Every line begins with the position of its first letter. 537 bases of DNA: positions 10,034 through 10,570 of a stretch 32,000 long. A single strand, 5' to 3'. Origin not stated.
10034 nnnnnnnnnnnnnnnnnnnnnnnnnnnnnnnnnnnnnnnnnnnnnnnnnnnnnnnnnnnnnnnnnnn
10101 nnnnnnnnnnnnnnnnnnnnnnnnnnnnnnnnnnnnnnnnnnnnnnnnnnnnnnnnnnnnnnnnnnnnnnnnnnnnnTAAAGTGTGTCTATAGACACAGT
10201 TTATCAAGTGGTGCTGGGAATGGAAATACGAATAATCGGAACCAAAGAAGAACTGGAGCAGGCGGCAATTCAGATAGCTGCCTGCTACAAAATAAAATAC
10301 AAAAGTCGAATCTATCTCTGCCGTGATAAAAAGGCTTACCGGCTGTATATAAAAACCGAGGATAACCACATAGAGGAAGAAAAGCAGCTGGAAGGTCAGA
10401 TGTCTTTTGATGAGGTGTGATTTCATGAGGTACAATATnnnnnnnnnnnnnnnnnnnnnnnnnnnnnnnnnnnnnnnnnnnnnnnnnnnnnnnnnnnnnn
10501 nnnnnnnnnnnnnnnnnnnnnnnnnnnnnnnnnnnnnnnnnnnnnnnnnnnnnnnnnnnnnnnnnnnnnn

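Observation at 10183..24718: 16-bp perfect palindrome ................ recurs at five operon junctions of the element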

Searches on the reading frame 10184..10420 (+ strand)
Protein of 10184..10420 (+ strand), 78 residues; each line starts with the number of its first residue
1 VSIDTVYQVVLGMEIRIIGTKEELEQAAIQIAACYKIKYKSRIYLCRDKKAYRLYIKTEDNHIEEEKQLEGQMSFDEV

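Call 52: search_protein_families(library=pfam, proteins=[window:10184-10420:+], max_evalue=0.01)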
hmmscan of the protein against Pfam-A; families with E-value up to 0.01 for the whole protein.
window:10184-10420:+ (78 aa): 1 family
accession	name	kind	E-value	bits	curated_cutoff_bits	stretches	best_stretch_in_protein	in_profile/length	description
PF13113.11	DUF3970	-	0.0016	19.1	21.1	1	14-44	3-33/55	Protein of unknown function (DUF3970)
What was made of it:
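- Checked: The mechanical ORF 10184-10420 starts inside a copy, but its weak DUF3970 match starts at residue 14, next to the Met at residue 13 (ATG at 10220; call 52).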
